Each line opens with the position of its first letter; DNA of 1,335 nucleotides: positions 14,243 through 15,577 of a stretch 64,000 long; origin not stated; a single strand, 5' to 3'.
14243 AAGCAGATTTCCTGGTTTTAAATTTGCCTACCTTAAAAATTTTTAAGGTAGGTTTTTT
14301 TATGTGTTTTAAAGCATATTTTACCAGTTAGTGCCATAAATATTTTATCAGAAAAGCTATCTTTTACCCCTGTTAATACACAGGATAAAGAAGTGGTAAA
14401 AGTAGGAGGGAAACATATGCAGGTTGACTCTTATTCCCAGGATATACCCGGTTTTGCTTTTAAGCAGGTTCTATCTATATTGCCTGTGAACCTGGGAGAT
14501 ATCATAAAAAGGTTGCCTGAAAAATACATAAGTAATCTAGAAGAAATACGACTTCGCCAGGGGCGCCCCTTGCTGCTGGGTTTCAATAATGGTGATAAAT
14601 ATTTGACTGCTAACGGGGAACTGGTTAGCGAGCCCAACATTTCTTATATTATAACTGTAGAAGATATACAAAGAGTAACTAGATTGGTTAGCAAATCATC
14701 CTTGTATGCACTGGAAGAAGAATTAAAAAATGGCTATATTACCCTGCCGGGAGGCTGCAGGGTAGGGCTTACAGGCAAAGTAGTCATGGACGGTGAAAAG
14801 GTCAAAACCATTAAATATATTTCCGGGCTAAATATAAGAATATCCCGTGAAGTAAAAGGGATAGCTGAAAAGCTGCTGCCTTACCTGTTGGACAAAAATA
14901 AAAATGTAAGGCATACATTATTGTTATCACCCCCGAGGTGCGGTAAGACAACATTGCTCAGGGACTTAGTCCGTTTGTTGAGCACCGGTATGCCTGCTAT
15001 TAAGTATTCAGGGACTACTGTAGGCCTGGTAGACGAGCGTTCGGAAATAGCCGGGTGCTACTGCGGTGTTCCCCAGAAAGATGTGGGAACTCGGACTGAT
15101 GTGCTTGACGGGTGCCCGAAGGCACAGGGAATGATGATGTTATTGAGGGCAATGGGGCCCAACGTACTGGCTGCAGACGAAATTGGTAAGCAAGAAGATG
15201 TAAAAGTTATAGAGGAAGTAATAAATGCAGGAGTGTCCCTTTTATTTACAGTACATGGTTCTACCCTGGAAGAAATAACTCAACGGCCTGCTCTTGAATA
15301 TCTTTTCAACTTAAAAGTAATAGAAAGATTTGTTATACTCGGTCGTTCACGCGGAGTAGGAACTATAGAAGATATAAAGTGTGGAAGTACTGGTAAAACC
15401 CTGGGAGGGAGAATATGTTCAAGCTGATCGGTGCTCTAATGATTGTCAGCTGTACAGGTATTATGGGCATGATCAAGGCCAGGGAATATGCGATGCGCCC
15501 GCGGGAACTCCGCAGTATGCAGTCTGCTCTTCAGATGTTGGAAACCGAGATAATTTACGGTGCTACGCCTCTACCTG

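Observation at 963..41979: Modular, same-orientation intergenic repeat family A present seven times, each upstream of an operon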

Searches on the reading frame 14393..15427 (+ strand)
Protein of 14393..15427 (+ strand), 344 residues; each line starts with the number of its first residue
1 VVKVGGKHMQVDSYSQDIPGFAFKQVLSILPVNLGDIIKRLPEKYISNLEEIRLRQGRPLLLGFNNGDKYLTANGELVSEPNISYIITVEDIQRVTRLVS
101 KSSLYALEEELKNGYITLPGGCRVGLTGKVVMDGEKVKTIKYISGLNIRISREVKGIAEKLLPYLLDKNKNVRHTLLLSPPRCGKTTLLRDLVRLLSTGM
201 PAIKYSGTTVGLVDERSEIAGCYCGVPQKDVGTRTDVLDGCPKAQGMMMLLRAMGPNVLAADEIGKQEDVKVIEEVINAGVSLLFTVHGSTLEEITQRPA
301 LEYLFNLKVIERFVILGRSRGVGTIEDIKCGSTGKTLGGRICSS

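Call 18: find_encoding_contigs(protein=window:14393-15427:+, flank=10000, max_places=10)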
Protein window:14393-15427:+ (344 aa): no gene with exactly this product is on record in the collection.

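Call 19: find_encoding_contigs(protein=window:14417-15427:+, flank=10000, max_places=10)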
Protein window:14417-15427:+ (336 aa): 3 contigs read that carry it; 2 places shown.
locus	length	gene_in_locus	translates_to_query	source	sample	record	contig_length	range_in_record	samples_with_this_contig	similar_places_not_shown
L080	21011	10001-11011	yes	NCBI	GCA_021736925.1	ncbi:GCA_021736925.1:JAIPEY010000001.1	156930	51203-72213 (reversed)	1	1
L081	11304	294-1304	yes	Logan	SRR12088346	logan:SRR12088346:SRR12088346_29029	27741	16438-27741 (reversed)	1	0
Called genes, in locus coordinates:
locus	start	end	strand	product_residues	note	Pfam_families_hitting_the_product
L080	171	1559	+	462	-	PF01523:PmbA_TldD_1st, PF19290:PmbA_TldD_2nd, PF19289:PmbA_TldD_3rd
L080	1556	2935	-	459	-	PF00072:Response_reg, PF00990:GGDEF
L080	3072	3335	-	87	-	PF11588:DUF3243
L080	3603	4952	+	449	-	PF01523:PmbA_TldD_1st, PF19290:PmbA_TldD_2nd, PF19289:PmbA_TldD_3rd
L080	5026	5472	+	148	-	PF01220:DHquinase_II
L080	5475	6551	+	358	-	PF01321:Creatinase_N, PF00557:Peptidase_M24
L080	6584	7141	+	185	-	PF08207:EFP_N, PF01132:EFP, PF09285:Elong-fact-P_C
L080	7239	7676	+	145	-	-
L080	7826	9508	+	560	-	PF03486:HI0933_like (faint), PF07992:Pyr_redox_2, PF13434:Lys_Orn_oxgnase (faint), PF13738:Pyr_redox_3, PF00070:Pyr_redox, PF02852:Pyr_redox_dim, PF00581:Rhodanese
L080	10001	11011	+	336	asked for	PF19568:Spore_III_AA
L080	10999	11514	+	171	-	PF09548:Spore_III_AB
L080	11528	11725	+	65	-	PF06686:SpoIIIAC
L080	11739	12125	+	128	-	PF06686:SpoIIIAC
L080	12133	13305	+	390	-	PF09546:Spore_III_AE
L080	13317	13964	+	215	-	PF09581:Spore_III_AF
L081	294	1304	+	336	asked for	PF19568:Spore_III_AA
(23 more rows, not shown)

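Call 21: find_homologous_proteins(query=window:14417-15427:+, max_evalue=1e-40)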
Query window:14417-15427:+ (336 aa): 7911 proteins with E <= 1e-40 among 8000 candidates; the best 120 are listed.
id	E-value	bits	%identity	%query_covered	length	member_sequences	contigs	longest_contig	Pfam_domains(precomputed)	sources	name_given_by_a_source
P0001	3.2e-216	735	100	100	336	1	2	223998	PF19568.6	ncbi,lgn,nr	ncbi:MAG: stage III sporulation protein AA [Clostridiales bacterium]|nr:stage III sporulation protei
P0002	5.7e-142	491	69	97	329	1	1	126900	PF19568.6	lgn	-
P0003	1.4e-141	489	69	97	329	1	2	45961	PF19568.6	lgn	-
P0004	5.1e-136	471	66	98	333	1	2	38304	PF19568.6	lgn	-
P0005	2.6e-134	465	69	94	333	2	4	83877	PF19568.6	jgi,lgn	-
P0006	2.5e-133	462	66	95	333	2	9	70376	PF19568.6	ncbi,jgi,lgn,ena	jgi:stage III sporulation protein AA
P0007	1.6e-132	459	66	92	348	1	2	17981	PF19568.6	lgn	-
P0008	4.4e-132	458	64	94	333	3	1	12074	PF19568.6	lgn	-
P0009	4.5e-131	455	63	96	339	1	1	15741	PF19568.6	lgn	-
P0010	2.1e-130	453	64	95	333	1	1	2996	PF19568.6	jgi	-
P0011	7.4e-128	444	61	97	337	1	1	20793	PF19568.6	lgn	-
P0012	4.1e-127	442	62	97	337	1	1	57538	PF19568.6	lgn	-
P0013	1.5e-126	440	63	96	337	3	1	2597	PF19568.6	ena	-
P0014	1.7e-126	440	62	96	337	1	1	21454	PF19568.6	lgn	-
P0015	3.1e-126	439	59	99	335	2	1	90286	PF19568.6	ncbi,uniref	ncbi:stage III sporulation protein AA [Desulforamulus aquiferis]|uniref:stage III sporulation protei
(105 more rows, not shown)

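Call 22: find_encoding_contigs(protein=P0002, flank=10000, max_places=3)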
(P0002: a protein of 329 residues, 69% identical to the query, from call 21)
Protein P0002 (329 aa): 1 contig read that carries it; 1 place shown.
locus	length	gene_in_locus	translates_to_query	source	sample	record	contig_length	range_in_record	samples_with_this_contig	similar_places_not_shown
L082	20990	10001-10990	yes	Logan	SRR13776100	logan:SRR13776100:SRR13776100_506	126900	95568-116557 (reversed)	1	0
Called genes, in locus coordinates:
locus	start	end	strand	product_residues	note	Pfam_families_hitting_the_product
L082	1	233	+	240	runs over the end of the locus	PF04350:PilO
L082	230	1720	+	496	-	PF01523:PmbA_TldD_1st, PF19290:PmbA_TldD_2nd, PF19289:PmbA_TldD_3rd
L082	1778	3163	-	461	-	PF00072:Response_reg, PF00990:GGDEF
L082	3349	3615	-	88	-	PF11588:DUF3243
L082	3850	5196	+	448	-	PF01523:PmbA_TldD_1st, PF19290:PmbA_TldD_2nd, PF19289:PmbA_TldD_3rd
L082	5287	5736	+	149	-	PF01220:DHquinase_II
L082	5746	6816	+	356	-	PF01321:Creatinase_N, PF00557:Peptidase_M24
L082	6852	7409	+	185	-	PF08207:EFP_N, PF01132:EFP, PF09285:Elong-fact-P_C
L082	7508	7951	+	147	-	-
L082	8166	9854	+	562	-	PF01266:DAO (faint), PF03486:HI0933_like (faint), PF07992:Pyr_redox_2, PF13738:Pyr_redox_3 (faint), PF00070:Pyr_redox, PF02852:Pyr_redox_dim, PF00581:Rhodanese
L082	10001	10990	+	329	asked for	PF19568:Spore_III_AA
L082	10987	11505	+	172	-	PF09548:Spore_III_AB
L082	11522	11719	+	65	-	PF06686:SpoIIIAC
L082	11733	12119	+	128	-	PF06686:SpoIIIAC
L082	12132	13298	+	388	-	PF09546:Spore_III_AE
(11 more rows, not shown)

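Call 23: find_encoding_contigs(protein=P0005, flank=10000, max_places=3)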
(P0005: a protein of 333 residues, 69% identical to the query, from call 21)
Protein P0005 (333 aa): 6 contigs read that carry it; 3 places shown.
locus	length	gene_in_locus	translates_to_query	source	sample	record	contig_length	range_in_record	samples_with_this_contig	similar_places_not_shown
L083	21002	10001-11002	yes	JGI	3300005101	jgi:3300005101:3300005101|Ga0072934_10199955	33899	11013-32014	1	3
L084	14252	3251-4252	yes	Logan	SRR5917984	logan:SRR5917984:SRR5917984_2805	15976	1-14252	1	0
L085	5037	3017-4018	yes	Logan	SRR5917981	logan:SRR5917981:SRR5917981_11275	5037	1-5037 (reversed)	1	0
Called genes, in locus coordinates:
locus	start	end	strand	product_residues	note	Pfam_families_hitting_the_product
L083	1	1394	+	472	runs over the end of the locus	PF01523:PmbA_TldD_1st, PF19290:PmbA_TldD_2nd, PF19289:PmbA_TldD_3rd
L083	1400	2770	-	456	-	PF00072:Response_reg, PF00990:GGDEF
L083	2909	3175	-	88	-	PF11588:DUF3243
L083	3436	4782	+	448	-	PF01523:PmbA_TldD_1st, PF19290:PmbA_TldD_2nd, PF19289:PmbA_TldD_3rd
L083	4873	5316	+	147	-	PF01220:DHquinase_II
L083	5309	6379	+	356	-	PF01321:Creatinase_N, PF00557:Peptidase_M24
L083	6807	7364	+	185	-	PF08207:EFP_N, PF01132:EFP, PF09285:Elong-fact-P_C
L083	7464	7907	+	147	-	-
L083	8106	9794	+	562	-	PF01266:DAO (faint), PF03486:HI0933_like (faint), PF07992:Pyr_redox_2, PF13434:Lys_Orn_oxgnase (faint), PF13738:Pyr_redox_3 (weak), PF00070:Pyr_redox, PF02852:Pyr_redox_dim, PF00581:Rhodanese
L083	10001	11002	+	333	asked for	PF19568:Spore_III_AA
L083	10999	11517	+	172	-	PF09548:Spore_III_AB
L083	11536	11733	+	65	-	PF06686:SpoIIIAC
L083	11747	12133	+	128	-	PF06686:SpoIIIAC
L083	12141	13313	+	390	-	PF09546:Spore_III_AE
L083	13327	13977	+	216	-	PF09581:Spore_III_AF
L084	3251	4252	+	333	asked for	PF19568:Spore_III_AA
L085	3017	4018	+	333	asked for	PF19568:Spore_III_AA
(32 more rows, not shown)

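Call 24: find_encoding_contigs(protein=P0006, flank=10000, max_places=3)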
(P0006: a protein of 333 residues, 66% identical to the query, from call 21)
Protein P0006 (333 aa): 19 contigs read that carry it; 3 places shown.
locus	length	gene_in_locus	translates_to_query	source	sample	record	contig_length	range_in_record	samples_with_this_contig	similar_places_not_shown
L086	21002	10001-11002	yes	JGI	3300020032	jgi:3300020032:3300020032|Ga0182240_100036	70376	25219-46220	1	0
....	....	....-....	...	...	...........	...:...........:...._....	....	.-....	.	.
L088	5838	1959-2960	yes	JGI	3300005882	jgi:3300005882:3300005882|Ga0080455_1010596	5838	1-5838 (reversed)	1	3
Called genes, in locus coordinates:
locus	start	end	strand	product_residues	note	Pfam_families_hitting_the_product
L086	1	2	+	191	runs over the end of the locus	-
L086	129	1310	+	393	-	PF01523:PmbA_TldD_1st, PF19290:PmbA_TldD_2nd, PF19289:PmbA_TldD_3rd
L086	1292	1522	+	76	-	PF19289:PmbA_TldD_3rd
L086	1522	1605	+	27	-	-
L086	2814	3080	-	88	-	PF11588:DUF3243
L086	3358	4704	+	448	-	PF01523:PmbA_TldD_1st, PF19290:PmbA_TldD_2nd, PF19289:PmbA_TldD_3rd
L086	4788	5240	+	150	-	PF01220:DHquinase_II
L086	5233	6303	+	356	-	PF01321:Creatinase_N, PF00557:Peptidase_M24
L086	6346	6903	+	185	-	PF08207:EFP_N, PF01132:EFP, PF09285:Elong-fact-P_C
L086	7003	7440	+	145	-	-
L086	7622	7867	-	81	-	-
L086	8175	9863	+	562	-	PF03486:HI0933_like (faint), PF05834:Lycopene_cycl (faint), PF07992:Pyr_redox_2, PF13738:Pyr_redox_3, PF00070:Pyr_redox, PF01266:DAO (weak), PF02852:Pyr_redox_dim, PF00581:Rhodanese, +2 more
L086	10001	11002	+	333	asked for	PF19568:Spore_III_AA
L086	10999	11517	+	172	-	PF09548:Spore_III_AB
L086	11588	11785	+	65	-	PF06686:SpoIIIAC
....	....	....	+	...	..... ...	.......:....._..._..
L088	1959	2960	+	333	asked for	PF19568:Spore_III_AA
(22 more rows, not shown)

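Call 75: list_cluster_members(proteins=[P0001, P0006, P0005])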
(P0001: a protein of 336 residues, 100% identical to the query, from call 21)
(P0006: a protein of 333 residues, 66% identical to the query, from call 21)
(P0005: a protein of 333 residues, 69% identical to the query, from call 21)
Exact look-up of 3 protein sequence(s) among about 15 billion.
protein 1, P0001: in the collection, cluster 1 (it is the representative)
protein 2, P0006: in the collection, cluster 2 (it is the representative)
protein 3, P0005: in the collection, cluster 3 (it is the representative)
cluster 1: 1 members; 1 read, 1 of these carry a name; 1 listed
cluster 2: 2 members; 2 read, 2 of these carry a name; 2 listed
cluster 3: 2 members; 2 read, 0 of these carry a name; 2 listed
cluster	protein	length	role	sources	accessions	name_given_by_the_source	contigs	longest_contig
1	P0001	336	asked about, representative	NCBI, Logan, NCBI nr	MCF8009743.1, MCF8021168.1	MAG: stage III sporulation protein AA [Clostridiales bacterium] | stage III sporulation protein AA [Clostridiales bacterium]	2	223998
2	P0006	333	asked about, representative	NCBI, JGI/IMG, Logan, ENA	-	stage III sporulation protein AA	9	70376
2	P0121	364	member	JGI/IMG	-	stage III sporulation protein AA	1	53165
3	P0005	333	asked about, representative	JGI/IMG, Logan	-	-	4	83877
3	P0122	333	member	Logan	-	-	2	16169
